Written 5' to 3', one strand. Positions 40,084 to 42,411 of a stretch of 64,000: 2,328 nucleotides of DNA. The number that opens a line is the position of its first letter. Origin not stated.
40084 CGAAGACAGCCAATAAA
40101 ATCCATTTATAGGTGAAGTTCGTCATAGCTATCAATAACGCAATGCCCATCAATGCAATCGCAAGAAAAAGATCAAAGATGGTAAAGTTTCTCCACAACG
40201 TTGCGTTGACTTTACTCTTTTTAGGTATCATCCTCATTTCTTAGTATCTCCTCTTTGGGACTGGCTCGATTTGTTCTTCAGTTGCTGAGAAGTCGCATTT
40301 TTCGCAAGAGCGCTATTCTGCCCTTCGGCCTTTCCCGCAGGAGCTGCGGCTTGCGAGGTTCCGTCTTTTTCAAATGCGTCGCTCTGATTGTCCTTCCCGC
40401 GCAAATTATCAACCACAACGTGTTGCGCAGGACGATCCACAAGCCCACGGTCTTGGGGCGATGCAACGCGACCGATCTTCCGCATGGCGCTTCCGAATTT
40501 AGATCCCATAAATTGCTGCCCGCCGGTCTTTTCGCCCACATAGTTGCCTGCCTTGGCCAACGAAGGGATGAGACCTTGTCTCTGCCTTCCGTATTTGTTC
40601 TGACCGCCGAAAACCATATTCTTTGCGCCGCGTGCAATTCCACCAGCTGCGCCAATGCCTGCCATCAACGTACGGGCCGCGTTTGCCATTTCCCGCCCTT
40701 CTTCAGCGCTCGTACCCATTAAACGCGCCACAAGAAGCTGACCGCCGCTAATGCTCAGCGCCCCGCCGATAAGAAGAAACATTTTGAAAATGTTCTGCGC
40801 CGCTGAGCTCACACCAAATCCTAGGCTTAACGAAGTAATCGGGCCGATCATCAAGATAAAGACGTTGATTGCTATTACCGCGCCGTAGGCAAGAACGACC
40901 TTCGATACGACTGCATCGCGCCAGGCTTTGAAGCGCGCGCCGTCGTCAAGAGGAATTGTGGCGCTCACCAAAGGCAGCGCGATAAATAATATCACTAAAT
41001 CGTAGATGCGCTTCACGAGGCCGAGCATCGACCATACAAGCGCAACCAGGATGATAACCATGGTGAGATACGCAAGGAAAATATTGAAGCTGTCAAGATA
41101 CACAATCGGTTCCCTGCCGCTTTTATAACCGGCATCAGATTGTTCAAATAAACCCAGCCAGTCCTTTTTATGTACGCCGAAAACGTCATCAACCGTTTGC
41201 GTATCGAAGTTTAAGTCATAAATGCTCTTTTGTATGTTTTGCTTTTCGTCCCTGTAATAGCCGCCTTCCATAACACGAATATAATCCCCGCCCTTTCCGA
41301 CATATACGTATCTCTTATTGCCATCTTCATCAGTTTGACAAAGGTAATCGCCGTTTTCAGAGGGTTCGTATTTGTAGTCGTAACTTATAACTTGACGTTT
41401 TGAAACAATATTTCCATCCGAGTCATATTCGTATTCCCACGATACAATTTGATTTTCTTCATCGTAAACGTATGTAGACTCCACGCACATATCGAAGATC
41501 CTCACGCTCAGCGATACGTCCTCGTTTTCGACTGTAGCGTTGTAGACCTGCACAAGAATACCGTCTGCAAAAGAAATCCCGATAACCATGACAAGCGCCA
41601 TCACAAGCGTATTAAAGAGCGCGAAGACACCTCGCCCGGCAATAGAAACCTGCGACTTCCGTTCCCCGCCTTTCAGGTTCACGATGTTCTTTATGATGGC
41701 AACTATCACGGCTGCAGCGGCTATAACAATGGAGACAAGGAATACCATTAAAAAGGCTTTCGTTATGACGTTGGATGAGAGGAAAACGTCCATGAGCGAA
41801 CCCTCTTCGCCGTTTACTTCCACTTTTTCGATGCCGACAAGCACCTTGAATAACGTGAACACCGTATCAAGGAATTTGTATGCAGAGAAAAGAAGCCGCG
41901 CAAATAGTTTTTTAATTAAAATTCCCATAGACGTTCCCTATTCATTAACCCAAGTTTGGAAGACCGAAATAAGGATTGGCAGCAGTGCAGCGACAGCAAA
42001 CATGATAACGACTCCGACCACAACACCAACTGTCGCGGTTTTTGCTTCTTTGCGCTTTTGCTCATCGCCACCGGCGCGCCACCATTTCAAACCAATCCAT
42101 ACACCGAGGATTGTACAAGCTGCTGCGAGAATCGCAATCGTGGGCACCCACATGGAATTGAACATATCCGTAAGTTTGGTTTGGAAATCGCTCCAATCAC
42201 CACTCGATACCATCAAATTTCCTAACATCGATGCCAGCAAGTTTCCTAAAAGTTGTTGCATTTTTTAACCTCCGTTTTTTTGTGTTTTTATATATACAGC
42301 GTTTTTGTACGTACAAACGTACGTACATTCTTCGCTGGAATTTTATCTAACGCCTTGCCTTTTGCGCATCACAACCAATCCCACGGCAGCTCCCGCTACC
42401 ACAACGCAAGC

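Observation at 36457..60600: ICE-wide array of tandem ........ palindromes at every transcription-unit junction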

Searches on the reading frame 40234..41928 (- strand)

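Call 6: search_protein_families(library=pfam, proteins=[window:40234-41928:-], max_evalue=0.01)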
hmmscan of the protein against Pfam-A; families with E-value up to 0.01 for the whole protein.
window:40234-41928:- (564 aa): 0 families

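Call 19: search_protein_families(library=pfam, proteins=[window:40234-41928:-], max_evalue=5)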
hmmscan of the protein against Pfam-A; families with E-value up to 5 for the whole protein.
window:40234-41928:- (564 aa): 1 family
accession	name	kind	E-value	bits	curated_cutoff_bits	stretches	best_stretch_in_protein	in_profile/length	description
PF18303.6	Saf_2TM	-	0.33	11.2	29.5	1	347-412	36-99/152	SAVED-fused 2TM effector domain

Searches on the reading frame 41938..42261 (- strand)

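Call 6: search_protein_families(library=pfam, proteins=[window:41938-42261:-], max_evalue=0.01)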
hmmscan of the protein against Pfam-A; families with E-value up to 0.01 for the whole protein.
window:41938-42261:- (107 aa): 7 families
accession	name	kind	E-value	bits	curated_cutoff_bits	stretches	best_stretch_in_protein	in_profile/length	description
PF18895.5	T4SS_pilin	-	2e-08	34.6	26.6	1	29-94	4-68/71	Type IV secretion system pilin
PF01944.22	SpoIIM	-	3.6e-05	24.2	26.9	1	38-94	108-157/163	Stage II sporulation protein M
PF09605.15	Trep_Strep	-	0.00082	19.9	28.7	0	19-59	137-177/185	Hypothetical bacterial integral membrane protein (Trep_Strep)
PF11992.13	TgpA_N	-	0.0034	16.9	30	1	35-100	121-188/333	TgpA N-terminal domain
PF04956.18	TrbC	-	0.0035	18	27.9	0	16-92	28-93/98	TrbC/VIRB2 pilin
PF07331.16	TctB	-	0.0053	17.4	29.1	1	23-97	17-89/137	Tripartite tricarboxylate transporter TctB family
PF19554.4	DUF6077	-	0.0083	15.4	27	0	42-98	5-57/354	Family of unknown function (DUF6077)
